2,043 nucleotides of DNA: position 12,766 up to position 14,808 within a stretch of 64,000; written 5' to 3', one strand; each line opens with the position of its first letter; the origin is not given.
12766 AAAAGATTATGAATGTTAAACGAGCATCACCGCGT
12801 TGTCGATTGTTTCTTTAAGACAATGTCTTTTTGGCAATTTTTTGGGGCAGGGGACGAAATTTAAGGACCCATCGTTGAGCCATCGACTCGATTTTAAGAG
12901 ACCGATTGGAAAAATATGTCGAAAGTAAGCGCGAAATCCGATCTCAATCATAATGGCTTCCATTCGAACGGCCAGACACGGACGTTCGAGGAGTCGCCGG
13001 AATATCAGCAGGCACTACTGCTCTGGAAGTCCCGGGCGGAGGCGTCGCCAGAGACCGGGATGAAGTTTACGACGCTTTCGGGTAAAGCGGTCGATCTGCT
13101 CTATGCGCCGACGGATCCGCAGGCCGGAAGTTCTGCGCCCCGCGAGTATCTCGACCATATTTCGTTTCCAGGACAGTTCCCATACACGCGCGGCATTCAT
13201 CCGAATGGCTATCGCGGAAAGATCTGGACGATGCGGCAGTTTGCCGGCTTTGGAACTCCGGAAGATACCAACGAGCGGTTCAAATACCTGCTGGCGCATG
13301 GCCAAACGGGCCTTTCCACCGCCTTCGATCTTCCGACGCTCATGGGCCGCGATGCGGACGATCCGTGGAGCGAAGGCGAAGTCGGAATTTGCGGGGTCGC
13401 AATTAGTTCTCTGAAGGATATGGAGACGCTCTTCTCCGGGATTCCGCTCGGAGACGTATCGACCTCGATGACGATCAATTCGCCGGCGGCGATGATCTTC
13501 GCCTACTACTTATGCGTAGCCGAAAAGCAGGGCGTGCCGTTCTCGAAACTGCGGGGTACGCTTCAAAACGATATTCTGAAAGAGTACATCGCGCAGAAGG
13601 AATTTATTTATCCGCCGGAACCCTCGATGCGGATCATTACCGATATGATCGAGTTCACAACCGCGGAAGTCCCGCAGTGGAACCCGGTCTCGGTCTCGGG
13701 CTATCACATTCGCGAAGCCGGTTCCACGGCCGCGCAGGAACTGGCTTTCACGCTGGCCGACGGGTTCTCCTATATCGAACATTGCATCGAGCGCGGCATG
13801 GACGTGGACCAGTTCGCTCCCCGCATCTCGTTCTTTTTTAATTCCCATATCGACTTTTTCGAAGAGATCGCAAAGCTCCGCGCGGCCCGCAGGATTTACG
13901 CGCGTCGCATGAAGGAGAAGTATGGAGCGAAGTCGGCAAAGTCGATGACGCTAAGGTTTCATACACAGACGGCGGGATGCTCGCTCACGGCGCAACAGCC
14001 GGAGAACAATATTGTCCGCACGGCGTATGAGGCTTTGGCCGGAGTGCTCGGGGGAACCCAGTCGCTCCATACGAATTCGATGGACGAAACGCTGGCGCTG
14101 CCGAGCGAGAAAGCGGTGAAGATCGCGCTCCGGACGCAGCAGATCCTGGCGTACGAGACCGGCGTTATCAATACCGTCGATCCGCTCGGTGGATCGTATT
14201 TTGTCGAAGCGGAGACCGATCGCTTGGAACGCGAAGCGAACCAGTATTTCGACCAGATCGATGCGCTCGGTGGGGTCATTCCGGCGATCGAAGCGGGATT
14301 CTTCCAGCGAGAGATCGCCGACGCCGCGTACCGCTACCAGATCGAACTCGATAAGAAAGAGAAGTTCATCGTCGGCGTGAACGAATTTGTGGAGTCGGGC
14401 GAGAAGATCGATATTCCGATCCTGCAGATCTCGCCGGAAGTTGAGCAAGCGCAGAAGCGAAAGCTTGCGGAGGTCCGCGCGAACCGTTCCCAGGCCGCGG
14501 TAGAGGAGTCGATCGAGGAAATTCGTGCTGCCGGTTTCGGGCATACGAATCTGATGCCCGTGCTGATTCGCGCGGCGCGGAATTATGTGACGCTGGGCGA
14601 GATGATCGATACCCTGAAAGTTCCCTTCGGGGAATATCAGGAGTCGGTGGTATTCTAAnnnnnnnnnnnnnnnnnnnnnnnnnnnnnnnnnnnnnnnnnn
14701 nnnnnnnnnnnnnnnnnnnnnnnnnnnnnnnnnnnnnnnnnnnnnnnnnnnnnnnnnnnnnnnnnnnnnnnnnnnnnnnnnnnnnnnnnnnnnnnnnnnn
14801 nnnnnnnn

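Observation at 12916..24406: Candidate novel envelope glycosylation system: a mycobacterial-type DPA (polyprenyl-phospho-arabinofuranose) donor pathway clustered with four GT-C membrane glycosyltransferases in a T9SS-type (non-actinobacterial) genome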

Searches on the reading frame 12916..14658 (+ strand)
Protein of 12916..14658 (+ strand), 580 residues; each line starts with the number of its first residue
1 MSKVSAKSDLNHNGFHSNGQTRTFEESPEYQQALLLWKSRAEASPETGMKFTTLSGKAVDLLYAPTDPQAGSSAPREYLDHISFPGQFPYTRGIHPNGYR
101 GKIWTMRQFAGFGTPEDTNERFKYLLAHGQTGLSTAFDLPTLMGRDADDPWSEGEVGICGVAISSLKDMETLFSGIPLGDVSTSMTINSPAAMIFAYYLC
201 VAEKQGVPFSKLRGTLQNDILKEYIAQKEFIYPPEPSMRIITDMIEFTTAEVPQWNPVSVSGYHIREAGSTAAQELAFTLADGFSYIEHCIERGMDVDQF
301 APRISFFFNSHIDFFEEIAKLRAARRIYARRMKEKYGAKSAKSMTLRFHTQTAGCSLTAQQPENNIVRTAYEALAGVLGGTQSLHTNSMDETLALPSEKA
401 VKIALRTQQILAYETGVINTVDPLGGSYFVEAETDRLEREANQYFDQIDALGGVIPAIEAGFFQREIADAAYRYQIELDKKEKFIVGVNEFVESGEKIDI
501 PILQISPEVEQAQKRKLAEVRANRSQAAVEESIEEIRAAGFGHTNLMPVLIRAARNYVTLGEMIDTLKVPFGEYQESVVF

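Call 3: search_protein_families(library=pfam, proteins=[window:12916-14658:+], max_evalue=0.01)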
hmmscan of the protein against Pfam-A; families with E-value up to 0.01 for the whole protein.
window:12916-14658:+ (580 aa): 1 family
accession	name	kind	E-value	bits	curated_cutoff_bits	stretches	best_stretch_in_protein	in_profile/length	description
PF01642.28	MM_CoA_mutase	-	3.4e-214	712.6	22.1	1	53-572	2-512/512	Methylmalonyl-CoA mutase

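Call 4: search_protein_families(library=ncbifam, proteins=[window:12916-14658:+], max_evalue=0.01)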
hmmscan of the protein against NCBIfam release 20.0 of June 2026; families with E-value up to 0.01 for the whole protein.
window:12916-14658:+ (580 aa): 4 families
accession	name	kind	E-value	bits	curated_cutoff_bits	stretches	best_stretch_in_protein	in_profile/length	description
TIGR00641.1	acid_CoA_mut_N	subfamily_domain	1e-222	740.1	303.8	1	51-577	1-525/528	methylmalonyl-CoA mutase N-terminal domain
NF006944.0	PRK09426.1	equivalog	3.2e-181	603.9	876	1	42-577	26-554/721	methylmalonyl-CoA mutase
NF045497.1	IsobCoAmut_IcmF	equivalog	4.7e-105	352.5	1500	2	210-575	706-1073/1076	fused isobutyryl-CoA mutase/GTPase IcmF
TIGR00642.1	mmCoA_mut_beta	equivalog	1.8e-52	178.4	617.25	1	192-521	155-476/620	methylmalonyl-CoA mutase small subunit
